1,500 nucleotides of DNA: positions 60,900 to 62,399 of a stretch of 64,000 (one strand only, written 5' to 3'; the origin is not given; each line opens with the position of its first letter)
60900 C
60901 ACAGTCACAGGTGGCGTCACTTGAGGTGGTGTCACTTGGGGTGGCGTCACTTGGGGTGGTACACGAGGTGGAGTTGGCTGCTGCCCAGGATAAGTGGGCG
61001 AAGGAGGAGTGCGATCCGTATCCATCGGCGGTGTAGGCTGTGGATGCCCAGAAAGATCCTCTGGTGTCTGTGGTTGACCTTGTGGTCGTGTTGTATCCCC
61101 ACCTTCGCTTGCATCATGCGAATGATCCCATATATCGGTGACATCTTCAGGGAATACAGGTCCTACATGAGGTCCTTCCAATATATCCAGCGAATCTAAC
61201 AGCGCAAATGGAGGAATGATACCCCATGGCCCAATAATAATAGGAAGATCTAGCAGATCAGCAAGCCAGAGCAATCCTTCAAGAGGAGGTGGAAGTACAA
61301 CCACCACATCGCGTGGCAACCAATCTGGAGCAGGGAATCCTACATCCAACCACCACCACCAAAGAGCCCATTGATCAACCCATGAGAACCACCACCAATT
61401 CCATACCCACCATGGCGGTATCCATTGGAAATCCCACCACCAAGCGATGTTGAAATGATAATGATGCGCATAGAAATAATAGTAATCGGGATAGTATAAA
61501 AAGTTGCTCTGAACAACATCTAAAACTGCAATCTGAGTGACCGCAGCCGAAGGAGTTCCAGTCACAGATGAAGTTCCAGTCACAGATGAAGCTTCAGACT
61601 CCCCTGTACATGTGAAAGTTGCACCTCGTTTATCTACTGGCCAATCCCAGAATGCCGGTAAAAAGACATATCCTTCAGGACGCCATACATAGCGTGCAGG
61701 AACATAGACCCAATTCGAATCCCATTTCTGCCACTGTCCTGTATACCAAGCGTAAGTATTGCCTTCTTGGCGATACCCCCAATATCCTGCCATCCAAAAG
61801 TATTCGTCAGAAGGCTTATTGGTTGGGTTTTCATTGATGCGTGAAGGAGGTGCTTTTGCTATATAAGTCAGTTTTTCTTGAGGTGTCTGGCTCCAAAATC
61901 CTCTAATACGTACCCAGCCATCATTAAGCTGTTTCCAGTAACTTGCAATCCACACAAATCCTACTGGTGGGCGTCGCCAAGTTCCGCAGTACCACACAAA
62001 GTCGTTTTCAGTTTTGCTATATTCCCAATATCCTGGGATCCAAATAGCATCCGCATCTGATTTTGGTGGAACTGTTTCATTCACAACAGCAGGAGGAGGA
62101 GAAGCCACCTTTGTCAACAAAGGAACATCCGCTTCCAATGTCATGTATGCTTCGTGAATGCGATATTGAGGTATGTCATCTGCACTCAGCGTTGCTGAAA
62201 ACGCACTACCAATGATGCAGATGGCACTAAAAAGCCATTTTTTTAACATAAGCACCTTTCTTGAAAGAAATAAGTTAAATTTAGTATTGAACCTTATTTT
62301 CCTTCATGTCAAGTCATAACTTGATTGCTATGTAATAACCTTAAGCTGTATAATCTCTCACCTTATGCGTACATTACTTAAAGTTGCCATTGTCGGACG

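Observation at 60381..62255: Highly unusual secreted protein combining YxWGxW repeats, a poly-tryptophan segment and an extensin-like proline-rich tail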

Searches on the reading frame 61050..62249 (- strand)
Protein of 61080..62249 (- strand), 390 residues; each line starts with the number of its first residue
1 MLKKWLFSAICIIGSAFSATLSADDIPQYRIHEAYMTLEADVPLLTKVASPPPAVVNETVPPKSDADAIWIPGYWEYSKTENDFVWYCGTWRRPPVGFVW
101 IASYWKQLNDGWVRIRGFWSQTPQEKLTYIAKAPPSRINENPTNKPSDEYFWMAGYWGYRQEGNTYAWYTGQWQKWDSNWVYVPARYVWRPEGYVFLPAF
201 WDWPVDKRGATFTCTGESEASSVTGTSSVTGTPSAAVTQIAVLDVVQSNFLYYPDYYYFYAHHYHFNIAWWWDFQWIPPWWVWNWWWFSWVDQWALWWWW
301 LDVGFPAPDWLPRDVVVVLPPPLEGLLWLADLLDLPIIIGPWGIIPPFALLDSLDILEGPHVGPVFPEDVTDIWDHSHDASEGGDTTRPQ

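Call 8: find_homologous_proteins(query=window:61080-62249:-, max_evalue=0.01)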
Query seq(390 aa) (390 aa): 202 proteins with E <= 0.01 among 3291 candidates; the best 120 are listed.
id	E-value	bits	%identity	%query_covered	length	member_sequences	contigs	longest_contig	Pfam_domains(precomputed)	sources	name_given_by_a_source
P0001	4.5e-111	390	44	99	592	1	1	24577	-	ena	-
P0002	1.0e-104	369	47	97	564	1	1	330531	-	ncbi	-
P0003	2.6e-103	365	47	91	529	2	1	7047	-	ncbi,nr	ncbi:MAG: hypothetical protein S4CHLAM123_01000 [Chlamydiales bacterium]|nr:hypothetical protein [Ch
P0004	6.4e-103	363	45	92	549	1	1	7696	-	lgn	-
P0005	7.0e-103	363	43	98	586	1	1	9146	-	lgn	-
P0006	2.7e-100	355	41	98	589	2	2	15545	-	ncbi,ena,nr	ncbi:MAG: hypothetical protein S4CHLAM2_17800 [Chlamydiales bacterium]|nr:hypothetical protein [Chla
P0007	6.0e-99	350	41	99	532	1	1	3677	-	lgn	-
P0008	2.1e-97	345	42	98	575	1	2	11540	-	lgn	-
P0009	2.8e-93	331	41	100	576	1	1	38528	-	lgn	-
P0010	1.5e-92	329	42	97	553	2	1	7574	-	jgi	jgi:hypothetical protein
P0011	1.7e-90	322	44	92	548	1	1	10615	-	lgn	-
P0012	1.2e-85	306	39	95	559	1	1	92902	-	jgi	jgi:hypothetical protein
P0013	4.1e-85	305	39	95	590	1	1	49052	-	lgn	-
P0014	1.8e-84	302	41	95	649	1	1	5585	PF12779.13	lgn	-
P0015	4.9e-84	301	41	95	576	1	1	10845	-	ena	-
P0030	5.1e-77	278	41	95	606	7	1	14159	PF12779.13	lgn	-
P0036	3.2e-75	272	39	92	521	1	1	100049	PF12779.13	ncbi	-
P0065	2.4e-69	253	36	88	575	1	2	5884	PF12779.13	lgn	-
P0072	3.8e-68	249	35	94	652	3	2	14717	PF12779.13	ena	-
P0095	3.4e-63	232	34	96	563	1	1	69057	PF12779.13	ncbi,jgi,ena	jgi:hypothetical protein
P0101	2.3e-62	230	34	95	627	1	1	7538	PF12779.13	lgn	-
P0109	1.5e-61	227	34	88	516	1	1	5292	PF12779.13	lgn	-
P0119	1.0e-59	221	37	88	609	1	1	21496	-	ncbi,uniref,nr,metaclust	ncbi:YXWGXW repeat-containing protein [Estrella lausannensis]|uniref:Uncharacterized protein n=1 Tax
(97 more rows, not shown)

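Call 28: search_solved_structures(query=A2, max_evalue=1)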
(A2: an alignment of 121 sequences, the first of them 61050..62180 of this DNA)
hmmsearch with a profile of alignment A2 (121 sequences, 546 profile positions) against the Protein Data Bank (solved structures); distinct sequences matched with E-value up to 1: 2.
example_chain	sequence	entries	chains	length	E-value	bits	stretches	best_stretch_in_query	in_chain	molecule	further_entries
6a7t_A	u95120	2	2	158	0.32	13.3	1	111-178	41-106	N-acetylglucosamine-specific lectin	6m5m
8ove_AR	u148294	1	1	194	0.85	12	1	372-465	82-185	40S ribosomal protein S21, putative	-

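Call 29: predict_structure(alignment_id=A2)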
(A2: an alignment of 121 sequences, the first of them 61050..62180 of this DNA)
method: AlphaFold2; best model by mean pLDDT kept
length: 377 residues; sequences in the alignment: 121
mean_pLDDT: 91.9   pTM: 0.90
mean pLDDT of the five models: 91.9, 90.9, 90.6, 90.4, 90.4
residues with pLDDT >= 90: 318; 70-90: 37; 50-70: 16; < 50: 6
segments of 3 or more residues with pLDDT < 50: 203-207
pLDDT, mean of each block of 10 residues (from residue 1): 83 94 96 92 96 93 95 98 96 98 97 94 97 97 98 98 97 98 95 59 50 79 94 97 95 93 94 95 93 94 93 94 94 92 96 85 92 85
secondary structure, 60 per line:
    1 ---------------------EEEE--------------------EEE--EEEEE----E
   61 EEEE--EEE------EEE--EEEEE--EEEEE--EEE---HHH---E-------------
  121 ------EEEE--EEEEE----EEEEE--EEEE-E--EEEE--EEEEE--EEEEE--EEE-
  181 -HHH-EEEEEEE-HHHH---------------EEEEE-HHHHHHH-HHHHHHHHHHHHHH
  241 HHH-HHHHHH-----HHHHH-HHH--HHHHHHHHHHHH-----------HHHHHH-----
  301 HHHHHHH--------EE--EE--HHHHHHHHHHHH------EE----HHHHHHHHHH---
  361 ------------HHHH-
elements in order: E22-25 E46-48 E51-55 E60-64 E67-69 E76-78 E81-85 E88-92 E95-97 E127-130 E133-137 E142-146 E149-152 E157-160 E163-167 E170-174 E177-179 E186-192 H194-197 E213-217 H219-225 H227-243 H245-250 H256-260 H267-278 H290-295 H301-307 H324-335 H348-357 H373-376

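Call 44: fold_search(model_id=the predicted structure, library=pdb)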
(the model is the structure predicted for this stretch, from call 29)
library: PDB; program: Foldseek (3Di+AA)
matches with E <= 10: 74; with E <= 0.001: 0
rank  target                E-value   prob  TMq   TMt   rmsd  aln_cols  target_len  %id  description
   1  9jmr_A                7.6e-01  0.02  0.09  0.07  35.2       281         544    7  Cryo-EM structure of PRV gB and FAB 16f9 complex (released 2025-09-24)
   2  4ch9_A                9.0e-01  0.03  0.10  0.12  16.5       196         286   12  Crystal structure of the human KLHL3 Kelch domain in complex with a WNK4 peptide (released 2014-01-08)
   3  9l0d_C                1.1e+00  0.01  0.08  0.06  18.4       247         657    8  Cryo-EM structure of the human MON1A/CCZ1/C18orf8 complex (released 2025-03-19)
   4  8ikj                  1.4e+00  0.01  0.06  0.05  16.9       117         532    8  Cryo-EM structure of the inactive CD97 (released 2024-02-14)
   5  4hsi_A                1.4e+00  0.01  0.08  0.06  40.0       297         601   10  Glycoprotein B from Herpes simplex virus type 1, A504P/R505G/Q507G/N511G mutant, low-pH (released 2013-03-27)
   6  6bm8_A                1.6e+00  0.01  0.07  0.04  42.1       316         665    9  Crystal structure of glycoprotein B from Herpes Simplex Virus type I (released 2018-05-16)
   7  3nw8_C                1.7e+00  0.01  0.08  0.06  40.1       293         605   10  Glycoprotein B from Herpes simplex virus type 1, Y179S mutant, high-pH (released 2010-12-01)
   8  7r1e_B                2.3e+00  0.02  0.10  0.07  12.9       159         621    9  Mosquitocidal Cry11Ba determined at pH 10.4 from naturally-occurring nanocrystals by Serial femtosecond crystallograph (released 2022-07-27)
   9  4m5t_E                2.8e+00  0.03  0.07  0.18   9.0        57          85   21  Disulfide trapped human alphaB crystallin core domain in complex with C-terminal peptide (released 2014-04-09)
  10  6dv5_L                2.9e+00  0.02  0.08  0.13   8.7        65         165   12  Oligomeric complex of a Hsp27 24-mer at 3.6 A resolution (released 2019-06-26)
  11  9dd8_A                3.1e+00  0.01  0.09  0.06  38.2       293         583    9  Cryo-EM structure of neutralizing human antibody D48 in complex with HSV-1 glycoprotein B trimer gB-Ecto.516P (released 2025-09-10)
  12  8ajm_A                3.1e+00  0.01  0.07  0.03  21.2       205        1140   14  Structure of human DDB1-DCAF12 in complex with the C-terminus of CCT5 (released 2022-11-09)
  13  3l1e                  3.3e+00  0.02  0.07  0.18  14.5       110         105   13  Bovine AlphaA crystallin Zinc Bound (released 2010-05-12)
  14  3tjn_D                3.6e+00  0.01  0.10  0.17  18.2       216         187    8  HtrA1 catalytic domain, apo form (released 2012-05-16)
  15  9c5u_B                3.6e+00  0.01  0.06  0.03  21.2       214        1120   10  Cryo EM structure of DCAF2:Compound 1 complex (released 2025-10-01)
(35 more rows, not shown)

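Call 48: search_protein_families(library=pfam, proteins=[P0014, P0030, P0036, P0119, P0001], max_evalue=0.1)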
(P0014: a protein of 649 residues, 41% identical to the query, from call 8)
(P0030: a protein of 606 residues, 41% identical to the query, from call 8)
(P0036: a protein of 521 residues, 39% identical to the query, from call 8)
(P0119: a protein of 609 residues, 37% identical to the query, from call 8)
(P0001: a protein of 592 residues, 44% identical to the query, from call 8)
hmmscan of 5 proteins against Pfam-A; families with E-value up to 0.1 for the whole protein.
P0014 (649 aa): 1 family
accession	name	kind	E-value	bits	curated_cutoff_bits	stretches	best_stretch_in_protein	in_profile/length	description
PF12779.12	WXXGXW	-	1.2e-06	28.9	18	2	80-103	5-26/26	WXXGXW repeat (2 copies)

P0030 (606 aa): 1 family
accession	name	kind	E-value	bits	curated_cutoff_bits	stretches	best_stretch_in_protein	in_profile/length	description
PF12779.12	WXXGXW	-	2.1e-08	34.5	18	3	158-185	1-26/26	WXXGXW repeat (2 copies)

P0036 (521 aa): 1 family
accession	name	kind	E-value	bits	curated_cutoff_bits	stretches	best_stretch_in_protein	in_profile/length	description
PF12779.12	WXXGXW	-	1.5e-05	25.4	18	3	144-168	1-25/26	WXXGXW repeat (2 copies)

P0119 (609 aa): 1 family
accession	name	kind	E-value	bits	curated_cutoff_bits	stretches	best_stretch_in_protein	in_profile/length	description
PF12779.12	WXXGXW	-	0.0054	17.2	18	2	67-91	4-26/26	WXXGXW repeat (2 copies)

P0001 (592 aa): 0 families

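Call 60: search_protein_representatives(protein=window:61050-62180:-)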
Query: 377 residues. Proteins with E-value up to 0.001 (for the whole library): 2849; up to 1e-10: 1691; up to 1e-30: 209. The best 150 are listed.
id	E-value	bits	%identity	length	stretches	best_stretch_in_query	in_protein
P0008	2.8e-97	343.0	44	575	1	8-376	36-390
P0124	1.5e-85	304.3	44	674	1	7-346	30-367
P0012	2.5e-84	300.3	43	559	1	7-338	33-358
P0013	1.5e-82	294.5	41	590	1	8-344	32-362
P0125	8.8e-80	285.3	38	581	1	7-357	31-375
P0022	1.0e-79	285.1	41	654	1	7-333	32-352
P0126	2.4e-78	280.6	42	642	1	7-332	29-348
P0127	6.6e-78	279.1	40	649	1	8-334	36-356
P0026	1.0e-77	278.5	42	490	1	7-352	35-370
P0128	1.1e-77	278.4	42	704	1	7-338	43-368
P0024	1.2e-77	278.3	43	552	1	8-347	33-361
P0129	1.4e-77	278.0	40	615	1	7-331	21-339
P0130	1.5e-77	278.0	41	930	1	8-354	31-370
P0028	1.7e-77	277.8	42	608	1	7-373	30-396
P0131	1.8e-76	274.4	40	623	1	8-348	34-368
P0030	2.1e-76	274.2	43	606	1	8-357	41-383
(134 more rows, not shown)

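Call 69: find_homologous_proteins(query=P0119, max_evalue=0.00001)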
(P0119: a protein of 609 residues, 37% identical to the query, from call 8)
Query P0119 (609 aa): 230 proteins with E <= 0.00001 among 6868 candidates; the best 120 are listed.
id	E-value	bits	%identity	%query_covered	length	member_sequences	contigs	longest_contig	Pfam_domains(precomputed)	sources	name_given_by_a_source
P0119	0.0e+0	1434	100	100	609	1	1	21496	-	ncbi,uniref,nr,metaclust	ncbi:YXWGXW repeat-containing protein [Estrella lausannensis]|uniref:Uncharacterized protein n=1 Tax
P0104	2.0e-284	964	68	99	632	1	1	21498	-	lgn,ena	-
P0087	1.4e-192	660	53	100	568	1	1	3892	-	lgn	-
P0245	8.4e-129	449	45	81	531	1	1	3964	-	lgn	-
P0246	2.5e-120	421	49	60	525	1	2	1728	-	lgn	-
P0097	4.3e-120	420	50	58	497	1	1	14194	-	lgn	-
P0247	1.2e-118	416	52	57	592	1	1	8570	PF12779.13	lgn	-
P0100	7.5e-118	413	46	78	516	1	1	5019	-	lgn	-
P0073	3.3e-117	411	42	83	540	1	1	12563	-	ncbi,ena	-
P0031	1.1e-115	406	48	60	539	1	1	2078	-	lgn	-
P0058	5.2e-115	404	50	58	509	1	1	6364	-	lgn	-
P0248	1.2e-114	402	43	81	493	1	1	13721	-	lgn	-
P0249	9.6e-113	396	46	63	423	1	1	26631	-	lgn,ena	-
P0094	3.7e-111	391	46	62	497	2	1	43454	-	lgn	-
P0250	5.6e-111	390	46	70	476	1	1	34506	-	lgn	-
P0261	4.5e-80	288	34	79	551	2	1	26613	PF12779.13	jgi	jgi:hypothetical protein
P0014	3.2e-72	262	40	57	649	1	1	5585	PF12779.13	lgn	-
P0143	2.2e-70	256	38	56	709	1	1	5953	PF12779.13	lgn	-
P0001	7.7e-65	238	34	77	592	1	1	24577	-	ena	-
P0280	4.0e-58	215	40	53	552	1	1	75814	PF12779.13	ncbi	-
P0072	1.5e-50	190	35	53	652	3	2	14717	PF12779.13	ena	-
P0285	1.9e-37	147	38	37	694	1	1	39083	PF12779.13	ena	-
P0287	8.5e-37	145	37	35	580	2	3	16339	PF12779.13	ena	-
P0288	2.2e-36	144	37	35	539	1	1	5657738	PF12779.13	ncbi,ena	-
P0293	6.0e-34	136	36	36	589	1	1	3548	PF12779.13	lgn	-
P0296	1.6e-33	134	36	40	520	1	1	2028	PF12779.13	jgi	-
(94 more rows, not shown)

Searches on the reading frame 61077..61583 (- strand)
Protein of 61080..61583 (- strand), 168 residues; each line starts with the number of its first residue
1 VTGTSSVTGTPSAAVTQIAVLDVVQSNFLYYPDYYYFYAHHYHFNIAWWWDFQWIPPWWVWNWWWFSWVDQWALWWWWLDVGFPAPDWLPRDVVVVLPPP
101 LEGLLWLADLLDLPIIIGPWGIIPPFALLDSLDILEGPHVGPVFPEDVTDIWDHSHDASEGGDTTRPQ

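Call 6: search_protein_families(library=pfam, proteins=[window:61080-61583:-], max_evalue=10)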
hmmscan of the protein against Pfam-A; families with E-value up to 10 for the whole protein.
seq(168 aa): 1 family
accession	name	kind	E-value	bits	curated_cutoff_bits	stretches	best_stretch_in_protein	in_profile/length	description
PF24866.1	DUF7732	-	0.59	10.8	27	1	3-45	13-54/125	Domain of unknown function (DUF7732)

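Call 42: find_homologous_proteins(query=window:61077-61547:-, max_evalue=0.01)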
Query seq(157 aa): 82 candidates shared short words with the query, none scored E <= 0.01.
